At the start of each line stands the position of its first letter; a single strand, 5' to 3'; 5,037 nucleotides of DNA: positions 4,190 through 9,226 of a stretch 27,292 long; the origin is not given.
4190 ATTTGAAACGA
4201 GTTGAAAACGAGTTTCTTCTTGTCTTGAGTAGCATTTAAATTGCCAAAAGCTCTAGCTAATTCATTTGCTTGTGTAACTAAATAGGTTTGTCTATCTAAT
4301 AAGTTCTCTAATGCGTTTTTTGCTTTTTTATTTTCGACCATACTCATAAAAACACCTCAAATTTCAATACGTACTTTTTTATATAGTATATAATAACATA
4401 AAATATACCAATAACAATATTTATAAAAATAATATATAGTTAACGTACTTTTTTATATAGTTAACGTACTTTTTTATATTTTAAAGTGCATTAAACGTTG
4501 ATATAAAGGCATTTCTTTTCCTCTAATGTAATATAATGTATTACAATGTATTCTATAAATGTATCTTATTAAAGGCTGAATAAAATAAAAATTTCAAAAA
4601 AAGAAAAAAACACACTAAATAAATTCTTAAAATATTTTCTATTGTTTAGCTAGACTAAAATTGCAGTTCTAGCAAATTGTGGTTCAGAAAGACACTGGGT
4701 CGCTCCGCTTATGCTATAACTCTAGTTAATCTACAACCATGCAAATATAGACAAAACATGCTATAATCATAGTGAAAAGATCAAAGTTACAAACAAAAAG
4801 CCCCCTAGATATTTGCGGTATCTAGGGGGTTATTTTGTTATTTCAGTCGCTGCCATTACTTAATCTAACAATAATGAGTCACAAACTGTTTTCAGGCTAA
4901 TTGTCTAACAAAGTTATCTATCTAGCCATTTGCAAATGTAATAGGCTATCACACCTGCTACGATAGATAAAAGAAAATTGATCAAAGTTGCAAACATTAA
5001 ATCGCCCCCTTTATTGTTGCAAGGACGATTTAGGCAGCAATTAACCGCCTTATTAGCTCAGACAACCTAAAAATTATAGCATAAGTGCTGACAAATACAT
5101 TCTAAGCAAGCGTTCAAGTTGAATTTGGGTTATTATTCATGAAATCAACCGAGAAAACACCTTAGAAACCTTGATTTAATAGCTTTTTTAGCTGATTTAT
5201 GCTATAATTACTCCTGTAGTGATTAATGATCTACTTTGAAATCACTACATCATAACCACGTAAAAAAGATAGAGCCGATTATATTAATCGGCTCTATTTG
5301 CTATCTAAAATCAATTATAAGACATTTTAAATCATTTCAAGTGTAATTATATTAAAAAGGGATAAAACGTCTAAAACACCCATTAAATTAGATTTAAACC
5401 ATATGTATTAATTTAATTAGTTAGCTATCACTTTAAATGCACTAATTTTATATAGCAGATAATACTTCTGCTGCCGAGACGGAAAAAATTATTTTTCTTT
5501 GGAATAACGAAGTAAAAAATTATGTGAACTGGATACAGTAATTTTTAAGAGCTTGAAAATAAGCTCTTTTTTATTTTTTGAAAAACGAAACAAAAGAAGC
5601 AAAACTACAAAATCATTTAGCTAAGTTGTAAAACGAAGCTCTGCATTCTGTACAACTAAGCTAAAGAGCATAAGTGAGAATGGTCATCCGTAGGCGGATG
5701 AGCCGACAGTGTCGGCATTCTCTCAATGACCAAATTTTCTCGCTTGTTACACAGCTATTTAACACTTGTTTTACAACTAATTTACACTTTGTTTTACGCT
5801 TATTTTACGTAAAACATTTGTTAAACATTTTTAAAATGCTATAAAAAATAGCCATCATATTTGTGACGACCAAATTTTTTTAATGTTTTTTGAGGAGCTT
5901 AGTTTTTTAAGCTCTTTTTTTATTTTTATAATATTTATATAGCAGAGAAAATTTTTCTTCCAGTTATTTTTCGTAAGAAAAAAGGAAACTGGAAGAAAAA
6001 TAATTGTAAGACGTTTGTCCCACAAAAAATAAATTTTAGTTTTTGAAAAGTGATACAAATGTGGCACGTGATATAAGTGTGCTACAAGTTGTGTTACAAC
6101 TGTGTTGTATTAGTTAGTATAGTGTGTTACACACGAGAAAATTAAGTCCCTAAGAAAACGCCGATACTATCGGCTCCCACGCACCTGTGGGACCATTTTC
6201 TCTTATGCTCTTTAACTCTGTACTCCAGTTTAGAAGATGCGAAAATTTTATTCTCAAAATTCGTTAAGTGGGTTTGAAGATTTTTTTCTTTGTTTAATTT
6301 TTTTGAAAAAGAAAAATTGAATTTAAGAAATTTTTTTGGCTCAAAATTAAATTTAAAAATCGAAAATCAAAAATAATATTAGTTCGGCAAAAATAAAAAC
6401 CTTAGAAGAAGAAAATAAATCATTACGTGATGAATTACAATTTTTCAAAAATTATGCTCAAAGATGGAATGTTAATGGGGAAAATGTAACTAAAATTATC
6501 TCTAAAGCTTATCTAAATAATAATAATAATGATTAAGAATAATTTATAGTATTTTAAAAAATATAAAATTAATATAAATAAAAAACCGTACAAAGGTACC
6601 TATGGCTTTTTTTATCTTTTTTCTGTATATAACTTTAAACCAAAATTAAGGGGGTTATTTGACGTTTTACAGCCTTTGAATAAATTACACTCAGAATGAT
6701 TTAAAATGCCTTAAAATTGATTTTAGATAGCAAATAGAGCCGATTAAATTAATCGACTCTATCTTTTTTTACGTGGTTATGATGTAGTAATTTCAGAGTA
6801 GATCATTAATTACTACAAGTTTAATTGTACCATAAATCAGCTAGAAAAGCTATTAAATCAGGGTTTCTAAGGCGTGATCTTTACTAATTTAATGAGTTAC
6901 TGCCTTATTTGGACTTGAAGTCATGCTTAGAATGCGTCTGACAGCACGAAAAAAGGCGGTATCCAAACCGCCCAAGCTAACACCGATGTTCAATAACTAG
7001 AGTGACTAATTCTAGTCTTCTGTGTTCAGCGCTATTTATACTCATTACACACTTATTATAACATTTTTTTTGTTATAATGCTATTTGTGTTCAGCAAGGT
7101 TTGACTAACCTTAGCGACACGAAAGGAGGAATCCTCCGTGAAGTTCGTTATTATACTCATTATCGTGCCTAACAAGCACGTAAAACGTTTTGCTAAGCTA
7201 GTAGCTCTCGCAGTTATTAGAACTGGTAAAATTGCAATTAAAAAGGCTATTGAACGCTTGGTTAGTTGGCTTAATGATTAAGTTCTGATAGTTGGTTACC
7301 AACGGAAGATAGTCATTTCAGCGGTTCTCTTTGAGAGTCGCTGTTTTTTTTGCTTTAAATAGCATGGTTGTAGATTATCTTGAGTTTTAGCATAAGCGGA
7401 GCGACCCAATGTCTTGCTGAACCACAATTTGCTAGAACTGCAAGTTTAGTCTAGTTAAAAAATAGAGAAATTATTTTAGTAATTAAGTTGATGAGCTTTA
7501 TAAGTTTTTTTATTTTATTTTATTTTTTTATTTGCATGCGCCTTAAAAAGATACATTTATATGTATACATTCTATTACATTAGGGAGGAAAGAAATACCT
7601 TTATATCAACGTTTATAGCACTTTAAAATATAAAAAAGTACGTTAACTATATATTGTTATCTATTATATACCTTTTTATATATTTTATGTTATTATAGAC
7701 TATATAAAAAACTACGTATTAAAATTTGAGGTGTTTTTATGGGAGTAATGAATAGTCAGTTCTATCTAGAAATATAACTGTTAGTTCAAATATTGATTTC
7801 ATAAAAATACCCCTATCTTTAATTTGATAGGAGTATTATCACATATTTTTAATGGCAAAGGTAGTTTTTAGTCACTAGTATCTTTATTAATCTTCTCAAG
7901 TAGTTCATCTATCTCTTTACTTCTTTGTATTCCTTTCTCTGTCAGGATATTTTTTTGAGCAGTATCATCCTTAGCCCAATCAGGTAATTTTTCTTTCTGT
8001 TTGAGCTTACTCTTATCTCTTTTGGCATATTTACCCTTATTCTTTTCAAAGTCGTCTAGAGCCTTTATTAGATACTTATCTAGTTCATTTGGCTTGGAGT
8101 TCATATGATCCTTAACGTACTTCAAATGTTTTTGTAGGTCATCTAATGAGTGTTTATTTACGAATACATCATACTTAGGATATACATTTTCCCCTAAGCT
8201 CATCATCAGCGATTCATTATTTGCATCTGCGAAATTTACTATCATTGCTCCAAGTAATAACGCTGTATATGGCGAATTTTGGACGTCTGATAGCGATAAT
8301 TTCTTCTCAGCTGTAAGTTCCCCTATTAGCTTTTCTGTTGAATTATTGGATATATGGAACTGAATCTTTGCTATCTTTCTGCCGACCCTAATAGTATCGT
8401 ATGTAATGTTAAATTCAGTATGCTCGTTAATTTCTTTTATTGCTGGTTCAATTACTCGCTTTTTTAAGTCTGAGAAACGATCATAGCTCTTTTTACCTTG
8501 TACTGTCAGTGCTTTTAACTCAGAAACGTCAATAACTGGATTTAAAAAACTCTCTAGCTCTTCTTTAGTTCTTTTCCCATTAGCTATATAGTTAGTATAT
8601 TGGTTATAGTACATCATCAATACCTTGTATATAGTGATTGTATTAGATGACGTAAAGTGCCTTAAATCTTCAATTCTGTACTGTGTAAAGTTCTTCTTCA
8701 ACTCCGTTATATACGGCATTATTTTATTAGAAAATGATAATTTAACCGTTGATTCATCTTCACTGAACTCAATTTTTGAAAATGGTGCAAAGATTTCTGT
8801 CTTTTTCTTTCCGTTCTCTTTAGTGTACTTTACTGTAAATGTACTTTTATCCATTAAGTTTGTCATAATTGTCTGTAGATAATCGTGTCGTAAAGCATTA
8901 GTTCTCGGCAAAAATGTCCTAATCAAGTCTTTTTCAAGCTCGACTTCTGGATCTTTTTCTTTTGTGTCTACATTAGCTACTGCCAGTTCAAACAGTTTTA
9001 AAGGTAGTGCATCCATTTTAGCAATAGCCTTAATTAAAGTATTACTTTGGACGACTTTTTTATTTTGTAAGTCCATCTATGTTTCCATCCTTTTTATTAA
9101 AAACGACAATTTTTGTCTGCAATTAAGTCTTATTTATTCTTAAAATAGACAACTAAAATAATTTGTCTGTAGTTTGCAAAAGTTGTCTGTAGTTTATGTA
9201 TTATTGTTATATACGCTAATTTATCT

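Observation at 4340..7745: ~3.4-kb region bounded by ~400-bp inverted arms, each a truncated copy of repeat B plus Rep_trans promoter/5' end joined to the same 21-bp-repeat/SD junction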

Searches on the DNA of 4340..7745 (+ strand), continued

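Call 14: get_annotated_region(hit=H11, flank=3000)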
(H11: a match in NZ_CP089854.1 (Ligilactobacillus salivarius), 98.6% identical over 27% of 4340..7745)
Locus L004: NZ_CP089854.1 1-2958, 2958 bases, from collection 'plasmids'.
description: Ligilactobacillus salivarius strain BNS11 plasmid pBNS11-3kb-1, complete sequence
organism: Ligilactobacillus salivarius (NCBI taxid 1624)
taxonomy: Bacteria; Bacillota; Bacilli; Lactobacillales; Lactobacillaceae; Ligilactobacillus; Ligilactobacillus salivarius
host: -; source: Pig,faecal sample; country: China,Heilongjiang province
typing (MOB-suite, as given by PLSDB): non-mobilizable
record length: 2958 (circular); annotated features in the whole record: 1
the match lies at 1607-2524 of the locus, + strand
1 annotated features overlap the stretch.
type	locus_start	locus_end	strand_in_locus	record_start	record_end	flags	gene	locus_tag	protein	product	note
CDS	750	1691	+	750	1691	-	-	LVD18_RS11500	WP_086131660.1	protein rep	-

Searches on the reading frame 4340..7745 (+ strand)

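Call 64: search_protein_families(library=pfam, proteins=[L004:750-1691:+], max_evalue=0.01)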
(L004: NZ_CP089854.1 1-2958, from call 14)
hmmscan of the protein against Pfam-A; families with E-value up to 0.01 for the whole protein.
L004:750-1691:+ (313 aa): 1 family
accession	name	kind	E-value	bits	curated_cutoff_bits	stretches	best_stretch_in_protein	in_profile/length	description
PF01446.23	Rep_1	-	6.6e-81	271.9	33.2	1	60-309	2-253/253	Replication protein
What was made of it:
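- On pC194/pUB110-type dso nick-site junction (DSO-gene-SSO segment): The donor-type plasmids encode Rep_1 (call 64).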

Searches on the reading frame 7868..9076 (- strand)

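Call 4: search_protein_families(library=pfam, proteins=[window:7868-9076:-], max_evalue=0.01)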
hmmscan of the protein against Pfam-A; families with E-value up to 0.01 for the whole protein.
window:7868-9076:- (402 aa): 4 families
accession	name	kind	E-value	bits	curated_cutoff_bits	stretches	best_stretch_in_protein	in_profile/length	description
PF01051.27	Rep3_N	-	3.4e-26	92.7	22.4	1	7-154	1-141/141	Initiator Replication protein, WH1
PF21205.3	Rep3_C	-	2.7e-20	72.8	21.1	1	185-242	3-59/59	Initiator Rep protein, WH2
PF06430.17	L_lactis_RepB_C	-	9.2e-12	45.8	27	1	257-343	28-114/123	Lactococcus lactis RepB C-terminus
PF25762.1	HAUS1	-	0.0039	17.4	40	0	245-395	61-210/236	HAUS augmin-like complex subunit 1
